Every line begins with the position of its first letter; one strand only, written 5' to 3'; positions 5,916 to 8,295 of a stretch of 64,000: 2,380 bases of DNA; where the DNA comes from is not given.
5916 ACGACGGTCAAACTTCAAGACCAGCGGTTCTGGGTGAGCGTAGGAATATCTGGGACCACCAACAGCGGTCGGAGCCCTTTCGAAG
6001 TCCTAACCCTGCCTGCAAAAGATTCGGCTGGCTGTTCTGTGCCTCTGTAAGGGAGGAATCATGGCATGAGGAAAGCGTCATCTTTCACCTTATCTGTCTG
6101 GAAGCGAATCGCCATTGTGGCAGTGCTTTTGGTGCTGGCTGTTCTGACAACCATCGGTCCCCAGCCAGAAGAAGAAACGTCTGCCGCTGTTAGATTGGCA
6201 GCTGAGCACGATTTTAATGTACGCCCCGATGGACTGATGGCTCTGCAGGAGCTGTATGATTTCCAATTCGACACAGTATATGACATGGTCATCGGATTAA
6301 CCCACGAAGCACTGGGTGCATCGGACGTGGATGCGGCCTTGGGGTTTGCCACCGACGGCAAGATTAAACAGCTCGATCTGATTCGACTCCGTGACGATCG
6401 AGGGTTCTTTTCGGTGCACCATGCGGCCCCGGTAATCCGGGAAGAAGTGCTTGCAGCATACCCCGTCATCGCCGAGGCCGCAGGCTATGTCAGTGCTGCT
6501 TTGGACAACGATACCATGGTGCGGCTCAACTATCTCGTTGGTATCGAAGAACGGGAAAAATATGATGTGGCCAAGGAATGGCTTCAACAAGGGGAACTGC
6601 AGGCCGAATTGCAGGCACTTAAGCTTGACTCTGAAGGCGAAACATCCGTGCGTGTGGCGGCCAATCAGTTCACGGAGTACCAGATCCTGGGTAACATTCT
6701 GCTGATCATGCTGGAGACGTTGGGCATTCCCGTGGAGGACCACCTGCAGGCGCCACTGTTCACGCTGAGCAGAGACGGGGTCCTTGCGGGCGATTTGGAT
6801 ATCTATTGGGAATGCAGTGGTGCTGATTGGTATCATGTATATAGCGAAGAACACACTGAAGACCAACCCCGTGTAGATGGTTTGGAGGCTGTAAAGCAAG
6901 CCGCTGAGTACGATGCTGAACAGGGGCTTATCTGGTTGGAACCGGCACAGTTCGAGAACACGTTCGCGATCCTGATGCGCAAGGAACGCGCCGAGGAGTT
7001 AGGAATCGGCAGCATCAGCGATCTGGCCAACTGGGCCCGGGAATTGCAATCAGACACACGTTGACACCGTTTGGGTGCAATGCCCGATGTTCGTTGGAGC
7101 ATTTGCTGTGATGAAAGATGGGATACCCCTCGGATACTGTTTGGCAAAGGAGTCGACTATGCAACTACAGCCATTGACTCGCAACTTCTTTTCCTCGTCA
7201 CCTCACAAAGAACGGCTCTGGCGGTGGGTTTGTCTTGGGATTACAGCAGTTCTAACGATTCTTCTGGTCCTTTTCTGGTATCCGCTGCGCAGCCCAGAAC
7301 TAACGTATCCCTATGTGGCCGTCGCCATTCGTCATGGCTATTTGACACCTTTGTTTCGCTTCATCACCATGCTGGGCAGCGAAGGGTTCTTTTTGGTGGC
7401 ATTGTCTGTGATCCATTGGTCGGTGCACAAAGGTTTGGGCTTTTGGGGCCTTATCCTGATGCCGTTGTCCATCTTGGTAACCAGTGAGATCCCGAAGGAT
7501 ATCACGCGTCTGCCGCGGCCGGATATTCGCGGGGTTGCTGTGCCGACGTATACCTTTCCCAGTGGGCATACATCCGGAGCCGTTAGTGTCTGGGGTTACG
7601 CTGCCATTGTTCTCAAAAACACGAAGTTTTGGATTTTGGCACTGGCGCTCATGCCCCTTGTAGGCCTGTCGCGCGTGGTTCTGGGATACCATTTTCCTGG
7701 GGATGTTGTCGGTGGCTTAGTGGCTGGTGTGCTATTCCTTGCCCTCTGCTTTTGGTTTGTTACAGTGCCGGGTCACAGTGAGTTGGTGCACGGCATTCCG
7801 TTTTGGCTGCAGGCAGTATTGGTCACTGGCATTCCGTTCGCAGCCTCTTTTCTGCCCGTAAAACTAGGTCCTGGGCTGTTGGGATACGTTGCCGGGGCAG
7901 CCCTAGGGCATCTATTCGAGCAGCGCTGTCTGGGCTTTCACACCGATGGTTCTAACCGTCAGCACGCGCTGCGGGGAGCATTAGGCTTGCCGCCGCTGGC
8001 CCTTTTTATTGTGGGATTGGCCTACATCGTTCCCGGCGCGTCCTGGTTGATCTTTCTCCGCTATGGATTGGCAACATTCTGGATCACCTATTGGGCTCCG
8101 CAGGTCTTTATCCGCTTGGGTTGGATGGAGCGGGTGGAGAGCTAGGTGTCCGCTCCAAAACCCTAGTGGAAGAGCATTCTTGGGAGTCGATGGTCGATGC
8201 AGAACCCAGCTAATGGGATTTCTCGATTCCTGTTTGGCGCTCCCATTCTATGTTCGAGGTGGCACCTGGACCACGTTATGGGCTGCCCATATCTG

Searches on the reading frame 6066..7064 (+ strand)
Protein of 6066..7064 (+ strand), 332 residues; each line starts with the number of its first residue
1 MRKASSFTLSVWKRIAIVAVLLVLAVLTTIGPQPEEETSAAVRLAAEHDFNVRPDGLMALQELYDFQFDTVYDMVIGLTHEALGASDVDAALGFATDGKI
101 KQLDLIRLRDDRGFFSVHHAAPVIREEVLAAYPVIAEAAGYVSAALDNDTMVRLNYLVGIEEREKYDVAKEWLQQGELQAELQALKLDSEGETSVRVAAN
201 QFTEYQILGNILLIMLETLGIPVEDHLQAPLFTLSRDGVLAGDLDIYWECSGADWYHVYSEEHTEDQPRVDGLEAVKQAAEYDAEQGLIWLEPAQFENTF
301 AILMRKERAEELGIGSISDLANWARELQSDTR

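Call 75: search_protein_families(library=pfam, max_evalue=0.000001, proteins=[window:6066-7064:+])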
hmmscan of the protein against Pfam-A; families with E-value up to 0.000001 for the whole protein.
window:6066-7064:+ (332 aa): 1 family
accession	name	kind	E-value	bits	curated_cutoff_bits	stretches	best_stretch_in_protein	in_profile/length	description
PF04069.17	OpuAC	-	1.7e-38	133.2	21.2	2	41-175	114-257/257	Substrate binding domain of ABC-type glycine betaine transport system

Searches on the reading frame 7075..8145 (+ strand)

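Call 75: search_protein_families(library=pfam, max_evalue=0.000001, proteins=[window:7075-8145:+])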
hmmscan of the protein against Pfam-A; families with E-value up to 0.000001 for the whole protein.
window:7075-8145:+ (356 aa): 1 family
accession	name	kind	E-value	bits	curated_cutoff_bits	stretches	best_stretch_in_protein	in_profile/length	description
PF01569.27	PAP2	-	1.6e-15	57.4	27.2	1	126-229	5-125/130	PAP2 superfamily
